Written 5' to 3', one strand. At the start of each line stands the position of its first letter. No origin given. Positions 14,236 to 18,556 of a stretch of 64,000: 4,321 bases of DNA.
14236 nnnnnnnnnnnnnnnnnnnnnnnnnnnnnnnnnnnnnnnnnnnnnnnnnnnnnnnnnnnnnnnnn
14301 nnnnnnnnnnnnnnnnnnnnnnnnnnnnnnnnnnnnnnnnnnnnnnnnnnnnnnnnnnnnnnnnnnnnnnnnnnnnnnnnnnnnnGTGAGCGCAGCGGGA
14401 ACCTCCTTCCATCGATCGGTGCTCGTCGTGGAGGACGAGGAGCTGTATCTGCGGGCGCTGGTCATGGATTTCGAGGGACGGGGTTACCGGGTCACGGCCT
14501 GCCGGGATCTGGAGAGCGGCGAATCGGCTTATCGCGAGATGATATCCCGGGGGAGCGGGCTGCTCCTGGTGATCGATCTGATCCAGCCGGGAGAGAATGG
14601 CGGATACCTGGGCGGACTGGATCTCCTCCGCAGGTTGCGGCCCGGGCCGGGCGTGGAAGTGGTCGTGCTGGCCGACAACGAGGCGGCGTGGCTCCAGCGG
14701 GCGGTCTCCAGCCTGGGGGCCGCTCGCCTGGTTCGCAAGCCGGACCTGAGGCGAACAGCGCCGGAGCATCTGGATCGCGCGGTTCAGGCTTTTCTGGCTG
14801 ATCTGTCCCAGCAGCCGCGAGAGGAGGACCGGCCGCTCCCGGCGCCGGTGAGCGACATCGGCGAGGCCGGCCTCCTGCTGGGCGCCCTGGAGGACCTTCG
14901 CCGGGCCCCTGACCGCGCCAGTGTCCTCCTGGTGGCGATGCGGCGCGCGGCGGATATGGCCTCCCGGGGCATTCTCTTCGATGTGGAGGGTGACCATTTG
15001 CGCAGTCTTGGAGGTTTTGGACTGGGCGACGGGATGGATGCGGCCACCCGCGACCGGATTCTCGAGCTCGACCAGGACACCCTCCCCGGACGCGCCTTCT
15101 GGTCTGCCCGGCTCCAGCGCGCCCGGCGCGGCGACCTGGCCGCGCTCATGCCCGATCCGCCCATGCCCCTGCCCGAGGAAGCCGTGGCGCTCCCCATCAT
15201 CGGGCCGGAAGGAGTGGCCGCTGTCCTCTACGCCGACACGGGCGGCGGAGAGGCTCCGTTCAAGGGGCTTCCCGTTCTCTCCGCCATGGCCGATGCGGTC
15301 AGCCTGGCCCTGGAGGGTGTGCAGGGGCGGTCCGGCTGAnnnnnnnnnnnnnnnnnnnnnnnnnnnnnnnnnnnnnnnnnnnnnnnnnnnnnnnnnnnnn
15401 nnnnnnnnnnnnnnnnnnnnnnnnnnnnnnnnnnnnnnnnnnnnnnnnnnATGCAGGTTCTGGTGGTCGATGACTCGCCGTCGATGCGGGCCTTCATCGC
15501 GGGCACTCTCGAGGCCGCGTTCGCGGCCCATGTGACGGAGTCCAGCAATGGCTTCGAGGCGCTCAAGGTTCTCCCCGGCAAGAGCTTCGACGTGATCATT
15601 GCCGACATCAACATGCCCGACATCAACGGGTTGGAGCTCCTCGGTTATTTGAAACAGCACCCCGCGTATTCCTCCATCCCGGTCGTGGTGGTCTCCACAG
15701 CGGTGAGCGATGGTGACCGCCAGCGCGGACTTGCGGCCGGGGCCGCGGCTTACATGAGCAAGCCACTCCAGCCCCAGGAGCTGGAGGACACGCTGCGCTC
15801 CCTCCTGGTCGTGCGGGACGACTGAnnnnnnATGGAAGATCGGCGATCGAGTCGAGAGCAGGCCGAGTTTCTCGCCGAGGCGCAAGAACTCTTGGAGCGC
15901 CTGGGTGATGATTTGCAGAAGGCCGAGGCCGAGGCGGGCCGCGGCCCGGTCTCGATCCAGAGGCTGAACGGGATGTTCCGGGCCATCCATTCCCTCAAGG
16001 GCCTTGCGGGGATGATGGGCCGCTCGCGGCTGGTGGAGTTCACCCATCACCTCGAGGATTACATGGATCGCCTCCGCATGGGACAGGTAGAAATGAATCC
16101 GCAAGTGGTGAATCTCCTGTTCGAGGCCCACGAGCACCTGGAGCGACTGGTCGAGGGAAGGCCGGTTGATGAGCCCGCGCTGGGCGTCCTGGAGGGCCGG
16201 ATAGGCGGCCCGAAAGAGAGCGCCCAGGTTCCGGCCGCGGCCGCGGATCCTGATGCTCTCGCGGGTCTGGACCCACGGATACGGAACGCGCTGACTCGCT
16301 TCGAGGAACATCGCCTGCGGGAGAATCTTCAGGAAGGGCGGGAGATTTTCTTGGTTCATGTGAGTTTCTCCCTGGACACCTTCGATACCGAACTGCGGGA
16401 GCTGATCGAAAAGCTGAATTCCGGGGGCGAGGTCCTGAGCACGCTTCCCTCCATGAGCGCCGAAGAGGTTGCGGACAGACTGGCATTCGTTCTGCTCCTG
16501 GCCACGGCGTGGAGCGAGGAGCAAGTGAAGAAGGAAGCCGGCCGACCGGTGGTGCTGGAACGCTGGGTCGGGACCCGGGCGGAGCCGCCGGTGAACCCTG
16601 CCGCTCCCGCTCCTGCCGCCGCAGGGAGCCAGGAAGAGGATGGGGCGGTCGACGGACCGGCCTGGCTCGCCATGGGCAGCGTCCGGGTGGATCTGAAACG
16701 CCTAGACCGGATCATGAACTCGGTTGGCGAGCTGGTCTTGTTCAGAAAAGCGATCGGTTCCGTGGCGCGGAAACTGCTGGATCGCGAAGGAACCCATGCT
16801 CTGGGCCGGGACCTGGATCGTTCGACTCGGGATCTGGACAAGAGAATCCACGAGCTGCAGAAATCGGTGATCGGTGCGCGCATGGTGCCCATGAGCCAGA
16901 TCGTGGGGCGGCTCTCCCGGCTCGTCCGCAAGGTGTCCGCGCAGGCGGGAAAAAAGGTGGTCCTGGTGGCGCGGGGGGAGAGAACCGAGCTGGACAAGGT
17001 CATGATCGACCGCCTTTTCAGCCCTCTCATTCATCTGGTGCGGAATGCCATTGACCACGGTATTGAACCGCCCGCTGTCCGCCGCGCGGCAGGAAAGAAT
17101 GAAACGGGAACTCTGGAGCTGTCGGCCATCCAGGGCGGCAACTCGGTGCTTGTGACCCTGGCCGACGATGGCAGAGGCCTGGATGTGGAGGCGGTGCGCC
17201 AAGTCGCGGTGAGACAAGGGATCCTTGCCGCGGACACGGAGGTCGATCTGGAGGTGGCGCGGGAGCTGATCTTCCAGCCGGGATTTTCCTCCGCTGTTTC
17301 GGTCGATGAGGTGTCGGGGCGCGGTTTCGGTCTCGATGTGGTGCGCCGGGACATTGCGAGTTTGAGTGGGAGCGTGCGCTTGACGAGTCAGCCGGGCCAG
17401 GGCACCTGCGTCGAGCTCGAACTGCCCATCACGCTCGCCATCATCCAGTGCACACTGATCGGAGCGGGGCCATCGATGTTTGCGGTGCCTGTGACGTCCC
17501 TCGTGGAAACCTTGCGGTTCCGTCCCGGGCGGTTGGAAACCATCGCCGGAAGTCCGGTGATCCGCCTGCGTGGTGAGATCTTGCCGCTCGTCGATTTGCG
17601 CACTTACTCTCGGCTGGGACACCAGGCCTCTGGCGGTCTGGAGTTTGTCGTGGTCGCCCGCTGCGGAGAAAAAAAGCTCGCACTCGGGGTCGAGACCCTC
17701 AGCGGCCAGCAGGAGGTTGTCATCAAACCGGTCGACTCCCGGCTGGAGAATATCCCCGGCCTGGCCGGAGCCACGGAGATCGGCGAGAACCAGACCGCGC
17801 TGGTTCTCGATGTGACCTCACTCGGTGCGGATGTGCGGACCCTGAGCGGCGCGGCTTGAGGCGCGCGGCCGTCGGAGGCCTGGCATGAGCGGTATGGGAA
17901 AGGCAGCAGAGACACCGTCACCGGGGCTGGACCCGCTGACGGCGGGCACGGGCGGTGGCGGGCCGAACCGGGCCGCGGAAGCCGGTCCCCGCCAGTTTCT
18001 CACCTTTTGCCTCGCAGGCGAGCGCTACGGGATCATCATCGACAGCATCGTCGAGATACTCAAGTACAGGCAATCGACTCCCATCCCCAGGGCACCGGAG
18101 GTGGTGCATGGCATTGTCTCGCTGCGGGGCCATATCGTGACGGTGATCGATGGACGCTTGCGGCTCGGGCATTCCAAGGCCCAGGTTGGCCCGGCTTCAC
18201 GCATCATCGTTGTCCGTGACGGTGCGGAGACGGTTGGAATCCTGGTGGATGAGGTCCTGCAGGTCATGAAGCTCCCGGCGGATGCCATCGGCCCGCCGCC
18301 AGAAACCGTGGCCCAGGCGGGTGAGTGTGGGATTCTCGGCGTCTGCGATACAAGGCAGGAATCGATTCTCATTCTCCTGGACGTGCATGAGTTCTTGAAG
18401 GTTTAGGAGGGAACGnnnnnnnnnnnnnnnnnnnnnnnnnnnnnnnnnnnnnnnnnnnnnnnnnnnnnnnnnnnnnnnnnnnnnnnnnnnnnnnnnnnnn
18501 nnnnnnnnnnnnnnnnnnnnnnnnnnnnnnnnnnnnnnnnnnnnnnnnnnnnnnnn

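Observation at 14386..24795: MCP-less, 10-gene chemosensory-like cluster with GAF, HEAT and zinc-ribbon components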

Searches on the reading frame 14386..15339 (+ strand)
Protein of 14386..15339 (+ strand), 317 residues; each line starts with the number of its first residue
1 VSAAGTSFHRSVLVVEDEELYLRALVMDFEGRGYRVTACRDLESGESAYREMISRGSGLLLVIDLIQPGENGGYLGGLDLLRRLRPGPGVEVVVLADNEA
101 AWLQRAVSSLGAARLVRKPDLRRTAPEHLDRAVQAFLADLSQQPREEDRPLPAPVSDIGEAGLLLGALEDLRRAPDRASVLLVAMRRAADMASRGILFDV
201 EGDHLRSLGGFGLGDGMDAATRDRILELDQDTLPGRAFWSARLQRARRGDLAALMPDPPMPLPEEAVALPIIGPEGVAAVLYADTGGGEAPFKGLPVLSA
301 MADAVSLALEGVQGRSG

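Call 4: search_protein_families(library=pfam, proteins=[window:14386-15339:+], max_evalue=0.01)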
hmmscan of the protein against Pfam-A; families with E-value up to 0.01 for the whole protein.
window:14386-15339:+ (317 aa): 1 family
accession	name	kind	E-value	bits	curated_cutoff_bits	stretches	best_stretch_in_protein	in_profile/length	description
PF00072.30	Response_reg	-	8.2e-06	26.4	30.2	1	12-119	1-100/111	Response regulator receiver domain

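Call 8: search_protein_families(library=ncbifam, proteins=[window:14386-15339:+], max_evalue=0.001)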
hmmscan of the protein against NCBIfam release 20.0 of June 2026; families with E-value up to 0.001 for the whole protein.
window:14386-15339:+ (317 aa): 2 families
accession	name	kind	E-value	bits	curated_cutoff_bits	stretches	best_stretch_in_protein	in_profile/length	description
NF041733.1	resp_reg_CseB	equivalog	2e-05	24.1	350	1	11-98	2-80/228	two-component system response regulator CseB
NF008034.0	PRK10766.1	equivalog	0.00068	19.2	275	1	10-119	3-103/231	two-component system response regulator TorR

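Call 53: find_homologous_proteins(query=window:14386-15339:+, max_evalue=0.001)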
Query window:14386-15339:+ (317 aa): 24 proteins with E <= 0.001 among 8000 candidates.
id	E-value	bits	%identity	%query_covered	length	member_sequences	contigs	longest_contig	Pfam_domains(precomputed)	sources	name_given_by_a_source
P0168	4.1e-197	672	100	100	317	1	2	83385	PF00072.31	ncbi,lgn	ncbi:MAG: hypothetical protein ACE5HD_04450 [Acidobacteriota bacterium]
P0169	5.7e-102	360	60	97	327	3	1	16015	PF00072.31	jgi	-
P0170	6.4e-98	346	62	97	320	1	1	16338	-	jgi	jgi:CheY-like chemotaxis protein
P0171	1.1e-97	345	60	89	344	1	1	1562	PF00072.31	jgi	jgi:CheY-like chemotaxis protein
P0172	5.9e-95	337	58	93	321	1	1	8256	PF00072.31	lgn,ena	-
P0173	1.0e-92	329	55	94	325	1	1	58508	PF00072.31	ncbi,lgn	ncbi:MAG: response regulator [Acidobacteriota bacterium]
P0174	1.2e-89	319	57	98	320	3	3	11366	-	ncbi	-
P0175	2.6e-87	311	53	99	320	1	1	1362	-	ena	-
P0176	6.9e-86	307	54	90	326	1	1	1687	PF00072.31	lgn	-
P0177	8.4e-74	267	50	96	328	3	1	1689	-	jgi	jgi:CheY-like chemotaxis protein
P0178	1.5e-67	247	53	79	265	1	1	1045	-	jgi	jgi:hypothetical protein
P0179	1.7e-67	246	45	96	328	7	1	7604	PF00072.31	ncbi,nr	ncbi:MAG: hypothetical protein O7C74_03405 [Acidobacteria bacterium]|nr:hypothetical protein [Acidob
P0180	3.5e-67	245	47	95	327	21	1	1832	-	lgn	-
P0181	1.7e-66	243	48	95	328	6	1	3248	-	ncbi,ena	-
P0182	1.1e-65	240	57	71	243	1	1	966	-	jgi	jgi:hypothetical protein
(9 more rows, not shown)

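Call 64: predict_structure(alignment_id=A4)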
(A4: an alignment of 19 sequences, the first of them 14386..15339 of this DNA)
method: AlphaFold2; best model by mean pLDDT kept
length: 317 residues; sequences in the alignment: 19
mean_pLDDT: 83.4   pTM: 0.52
mean pLDDT of the five models: 83.4, 82.4, 82.4, 79.4, 78.5
residues with pLDDT >= 90: 136; 70-90: 141; 50-70: 17; < 50: 23
segments of 3 or more residues with pLDDT < 50: 1-7, 144-157
pLDDT, mean of each block of 10 residues (from residue 1): 47 94 94 94 95 87 85 81 88 88 81 91 86 89 49 46 78 89 91 92 91 75 83 92 89 79 92 92 85 84 92 63
secondary structure, 60 per line:
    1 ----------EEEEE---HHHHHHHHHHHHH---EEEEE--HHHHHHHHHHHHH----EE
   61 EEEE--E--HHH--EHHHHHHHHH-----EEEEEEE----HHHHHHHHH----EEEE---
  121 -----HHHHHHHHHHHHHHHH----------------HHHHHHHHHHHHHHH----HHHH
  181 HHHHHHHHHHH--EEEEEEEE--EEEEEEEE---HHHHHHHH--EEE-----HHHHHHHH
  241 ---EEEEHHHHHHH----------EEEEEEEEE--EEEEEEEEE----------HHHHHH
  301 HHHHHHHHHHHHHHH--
elements in order: E11-15 H19-31 E35-39 H42-54 E59-64 H76-84 E90-96 H101-109 E114-117 H126-141 H158-172 H177-191 E194-201 E204-211 H215-222 E225-227 H233-240 E244-247 H248-254 E265-273 E276-284 H295-315
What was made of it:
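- Checked: It is also supported by an AlphaFold2 model (pLDDT 83, call 64).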

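Call 68: fold_search(model_id=the predicted structure, library=pdb)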
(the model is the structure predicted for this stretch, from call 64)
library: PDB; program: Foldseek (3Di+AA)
matches with E <= 10: 1833; with E <= 0.001: 689
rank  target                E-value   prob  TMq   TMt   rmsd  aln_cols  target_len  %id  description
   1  6oaq_A                5.4e-11  1.00  0.38  0.40  18.3       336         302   15  Crystal structure of a dual sensor histidine kinase in BeF3- bound state (released 2019-09-18)
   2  6oaq_B                1.2e-10  1.00  0.38  0.40  18.6       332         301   15  Crystal structure of a dual sensor histidine kinase in BeF3- bound state (released 2019-09-18)
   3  6oap_B                3.4e-10  1.00  0.38  0.39  18.6       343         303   14  Crystal structure of a dual sensor histidine kinase in the green-light absorbing Pg state (released 2019-09-18)
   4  6ob8_A                7.1e-10  1.00  0.39  0.40  18.3       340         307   16  Crystal structure of a dual sensor histidine kinase in green light illuminated state (released 2019-09-18)
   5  6oap_A                8.6e-10  1.00  0.40  0.41  18.3       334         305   15  Crystal structure of a dual sensor histidine kinase in the green-light absorbing Pg state (released 2019-09-18)
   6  6ob8_B                5.7e-09  1.00  0.38  0.40  18.5       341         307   15  Crystal structure of a dual sensor histidine kinase in green light illuminated state (released 2019-09-18)
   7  3bre_B                1.0e-08  1.00  0.30  0.29  26.1       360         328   18  Crystal Structure of P.aeruginosa PA3702 (released 2008-04-01)
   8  3i5a                  5.2e-08  1.00  0.29  0.28  25.0       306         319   18  Crystal structure of full-length WpsR from Pseudomonas syringae (released 2009-08-18)
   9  3ci6_B                5.6e-08  1.00  0.41  0.72   3.6       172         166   11  Crystal structure of the GAF domain from Acinetobacter phosphoenolpyruvate-protein phosphotransferase (released 2008-05-13)
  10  3ci6_A                7.2e-08  1.00  0.39  0.72   3.6       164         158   10  Crystal structure of the GAF domain from Acinetobacter phosphoenolpyruvate-protein phosphotransferase (released 2008-05-13)
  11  5w10_C                1.1e-07  1.00  0.38  0.64   4.4       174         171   14  Lcd1 GAF domain in complex with cAMP ligand (released 2017-06-28)
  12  5w10_B                2.4e-07  1.00  0.41  0.69   4.1       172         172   14  Lcd1 GAF domain in complex with cAMP ligand (released 2017-06-28)
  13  5w10_D                2.7e-07  1.00  0.38  0.65   4.6       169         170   14  Lcd1 GAF domain in complex with cAMP ligand (released 2017-06-28)
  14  5w10_A                2.9e-07  1.00  0.38  0.65   4.4       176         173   15  Lcd1 GAF domain in complex with cAMP ligand (released 2017-06-28)
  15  3eea_A                3.3e-07  1.00  0.37  0.71   4.1       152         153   16  The crystal structure of the GAF domain/HD domain protein from Geobacter sulfurreducens (released 2008-11-04)
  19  3oov_B                4.7e-07  1.00  0.36  0.67   4.9       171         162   15  Crystal structure of a methyl-accepting chemotaxis protein, residues 122 to 287 (released 2010-09-08)
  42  3eea_B                1.5e-06  1.00  0.36  0.71   3.6       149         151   16  The crystal structure of the GAF domain/HD domain protein from Geobacter sulfurreducens (released 2008-11-04)
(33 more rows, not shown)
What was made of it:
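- Checked: Its best Foldseek hits are a REC-GAF sensor kinase (6oaq) and isolated GAF domains (3ci6 with target TM-score 0.72, 5w10, 3eea, 3oov; call 68).
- Tried and rejected: The fold was settled by AF2 and Foldseek instead (calls 64, 68).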

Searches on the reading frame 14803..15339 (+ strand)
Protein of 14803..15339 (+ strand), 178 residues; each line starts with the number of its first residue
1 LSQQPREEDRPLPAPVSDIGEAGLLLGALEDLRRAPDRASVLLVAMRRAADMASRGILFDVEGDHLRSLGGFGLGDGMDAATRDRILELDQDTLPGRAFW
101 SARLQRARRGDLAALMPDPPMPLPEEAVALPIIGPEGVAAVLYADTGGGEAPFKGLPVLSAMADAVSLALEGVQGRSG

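Call 47: search_protein_families(library=pfam, proteins=[window:14803-15339:+], max_evalue=5)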
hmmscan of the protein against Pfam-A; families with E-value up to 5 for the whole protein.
window:14803-15339:+ (178 aa): 0 families

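Call 52: search_solved_structures(query=A3, max_evalue=10)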
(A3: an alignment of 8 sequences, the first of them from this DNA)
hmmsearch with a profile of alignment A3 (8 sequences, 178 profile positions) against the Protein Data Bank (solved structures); distinct sequences matched with E-value up to 10: 5.
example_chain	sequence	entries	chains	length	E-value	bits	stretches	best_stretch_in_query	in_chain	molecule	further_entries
3oov_A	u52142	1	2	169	0.0047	19.8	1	121-166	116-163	Methyl-accepting chemotaxis protein, putative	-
2vjw_A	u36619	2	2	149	0.41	13.4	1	118-171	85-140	GAF FAMILY PROTEIN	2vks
3pls_A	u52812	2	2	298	0.93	12.3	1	49-122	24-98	Macrophage-stimulating protein receptor | Macrophage-stimulating protein receptor beta chain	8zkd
7rh5_V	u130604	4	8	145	1.1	12.1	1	109-166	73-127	Uncharacterized protein MSMEG_4692/MSMEI_4575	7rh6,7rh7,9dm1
6adq_J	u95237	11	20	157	1.2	11.9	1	109-166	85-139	Uncharacterized protein MSMEG_4692/MSMEI_4575 | DUF5130 domain-containing protein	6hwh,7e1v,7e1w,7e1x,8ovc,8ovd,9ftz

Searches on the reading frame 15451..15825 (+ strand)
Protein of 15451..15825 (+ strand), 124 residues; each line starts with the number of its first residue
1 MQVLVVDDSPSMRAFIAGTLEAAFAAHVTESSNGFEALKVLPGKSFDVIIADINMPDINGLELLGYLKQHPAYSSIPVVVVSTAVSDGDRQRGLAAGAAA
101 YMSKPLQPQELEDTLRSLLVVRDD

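Call 4: search_protein_families(library=pfam, proteins=[window:15451-15825:+], max_evalue=0.01)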
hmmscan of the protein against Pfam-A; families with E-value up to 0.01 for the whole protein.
window:15451-15825:+ (124 aa): 1 family
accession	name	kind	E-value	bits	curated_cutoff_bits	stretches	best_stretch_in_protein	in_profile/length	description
PF00072.30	Response_reg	-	1.2e-26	93.5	30.2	1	3-115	1-110/111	Response regulator receiver domain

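Call 8: search_protein_families(library=ncbifam, proteins=[window:15451-15825:+], max_evalue=0.001)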
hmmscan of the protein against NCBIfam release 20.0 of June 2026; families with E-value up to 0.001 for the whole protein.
window:15451-15825:+ (124 aa): 93 families (the best 25 are shown)
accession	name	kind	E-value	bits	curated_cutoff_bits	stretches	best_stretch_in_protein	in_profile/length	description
NF007135.0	PRK09581.1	equivalog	3.8e-21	75.4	474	1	2-119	4-120/457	PleD family two-component system response regulator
NF045944.1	ResRegRpaBCyano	equivalog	1.3e-18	67.2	330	1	4-119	1-112/229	response regulator transcription factor RpaB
NF041866.1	EpsW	equivalog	5e-18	64.9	200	1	2-119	7-125/131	exopolysaccharide biosynthesis response regulator EpsW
NF007901.0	PRK10610.1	equivalog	7.5e-18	64.9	189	1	2-117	7-122/129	chemotaxis response regulator CheY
TIGR02154.1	PhoB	equivalog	1.9e-17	63.4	296.2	1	2-119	4-120/226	phosphate regulon transcriptional regulator PhoB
NF008318.0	PRK11107.1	equivalog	2e-17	62.6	890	1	1-116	668-782/920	two-component sensor histidine kinase BarA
NF008099.0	PRK10841.1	equivalog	5.4e-17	60.8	920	1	1-116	825-937/949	two-component system sensor histidine kinase RcsC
NF033120.0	vanR_FM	exception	1.4e-16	60.9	460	1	2-112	5-111/231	vancomycin resistance response regulator transcription factor, VanR-F/VanR-M family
TIGR02956.1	TMAO_torS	equivalog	1.8e-16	59.4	676.5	1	2-119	703-820/967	TMAO reductase system sensor histidine kinase/response regulator TorS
NF001965.0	PRK00742.1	subfamily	2.4e-16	59.9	293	1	1-108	4-111/357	chemotaxis-specific protein-glutamate methyltransferase CheB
NF038297.2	hybrid_HK_HrmK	equivalog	2.9e-16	59.3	725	1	2-113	492-602/607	hybrid histidine kinase/response regulator HrmK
NF012023.0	PRK15479.1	equivalog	6.1e-16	58.6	337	1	1-119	1-116/224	transcriptional regulator TctD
NF045505.1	RR_RssB_Pseudo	equivalog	7.4e-16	58.2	700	1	2-108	7-110/394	two-component system response regulator RssB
NF008296.0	PRK11083.1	equivalog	8.8e-16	58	273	1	2-119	5-118/228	two-component system response regulator CreB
NF007969.0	PRK10693.1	equivalog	1.7e-15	56.9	329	1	2-108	9-112/337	two-component system response regulator RssB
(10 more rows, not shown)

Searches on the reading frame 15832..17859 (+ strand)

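Call 4: search_protein_families(library=pfam, proteins=[window:15832-17859:+], max_evalue=0.01)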
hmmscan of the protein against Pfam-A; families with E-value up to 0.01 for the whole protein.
window:15832-17859:+ (675 aa): 4 families
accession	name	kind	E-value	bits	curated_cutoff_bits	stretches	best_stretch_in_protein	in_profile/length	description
PF01584.24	CheW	-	1.3e-22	80.3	23.5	1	542-664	4-133/138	CheW-like domain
PF02518.31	HATPase_c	-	3.3e-17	63.4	26.4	1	397-533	8-109/111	Histidine kinase-, DNA gyrase B-, and HSP90-like ATPase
PF01627.28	Hpt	-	2e-13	50.8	24.6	1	12-106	5-81/84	Hpt domain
PF02895.20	H-kinase_dim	-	3.3e-12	47.1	23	1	283-347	3-66/68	Signal transducing histidine kinase, homodimeric domain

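Call 8: search_protein_families(library=ncbifam, proteins=[window:15832-17859:+], max_evalue=0.001)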
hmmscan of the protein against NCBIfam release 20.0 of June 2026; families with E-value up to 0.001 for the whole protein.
window:15832-17859:+ (675 aa): 12 families
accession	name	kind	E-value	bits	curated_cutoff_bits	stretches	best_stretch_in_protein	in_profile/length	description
NF041336.1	CheA_Halo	equivalog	2.6e-105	353.5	950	1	10-664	5-666/666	chemotaxis protein CheA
NF007835.0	PRK10547.1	equivalog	6.6e-101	338.9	793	1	12-665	9-657/670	chemotaxis protein CheA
NF011874.0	PRK15347.1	equivalog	1.8e-08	32.9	852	1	478-535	562-616/921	two component system sensor kinase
NF007688.0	PRK10364.1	equivalog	4.7e-07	28.9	479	1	329-534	287-452/460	two-component system sensor histidine kinase ZraS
TIGR02956.1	TMAO_torS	equivalog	1e-05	23.9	676.5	1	476-534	626-683/967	TMAO reductase system sensor histidine kinase/response regulator TorS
NF008298.1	PRK11086.1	subfamily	1.1e-05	24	520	1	478-533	475-525/529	DcuS/MalK family sensor histidine kinase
NF008468.0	PRK11360.1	equivalog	2.5e-05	22.8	646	1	480-534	560-609/616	two-component system sensor histidine kinase AtoS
NF041947.1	LuxQ_Vibrio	equivalog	6.4e-05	21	1200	1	478-536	640-699/843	quorum-sensing autoinducer 2 sensor kinase/phosphatase LuxQ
NF010411.0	PRK13837.1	equivalog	0.00011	20.3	647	1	480-534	627-676/828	two-component system VirA-like sensor kinase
TIGR02916.1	PEP_his_kin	equivalog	0.00025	19.8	300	0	477-532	629-679/679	XrtA/PEP-CTERM system histidine kinase PrsK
NF040691.1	MtrAB_MtrB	equivalog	0.00054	19.1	450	0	494-533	453-492/507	MtrAB system histidine kinase MtrB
NF046044.1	PnpS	equivalog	0.00089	18.4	400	0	494-532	352-390/390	two-component system histidine kinase PnpS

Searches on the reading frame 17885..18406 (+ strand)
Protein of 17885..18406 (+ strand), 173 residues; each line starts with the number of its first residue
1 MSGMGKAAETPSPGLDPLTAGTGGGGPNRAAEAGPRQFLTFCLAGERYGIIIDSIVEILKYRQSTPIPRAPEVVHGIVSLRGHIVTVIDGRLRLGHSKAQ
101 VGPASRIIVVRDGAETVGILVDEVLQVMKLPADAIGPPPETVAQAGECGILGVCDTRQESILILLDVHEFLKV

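Call 4: search_protein_families(library=pfam, proteins=[window:17885-18406:+], max_evalue=0.01)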
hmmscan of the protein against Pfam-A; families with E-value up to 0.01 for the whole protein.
window:17885-18406:+ (173 aa): 1 family
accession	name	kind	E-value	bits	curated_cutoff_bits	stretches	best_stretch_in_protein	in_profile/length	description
PF01584.24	CheW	-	3.2e-31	108.2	23.5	1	37-171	1-134/138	CheW-like domain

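Call 8: search_protein_families(library=ncbifam, proteins=[window:17885-18406:+], max_evalue=0.001)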
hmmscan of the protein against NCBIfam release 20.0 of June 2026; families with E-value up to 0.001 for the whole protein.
window:17885-18406:+ (173 aa): 1 family
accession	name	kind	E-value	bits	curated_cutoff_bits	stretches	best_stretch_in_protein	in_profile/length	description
NF007903.0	PRK10612.1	equivalog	6.9e-21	74.7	260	1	30-171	11-151/167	chemotaxis protein CheW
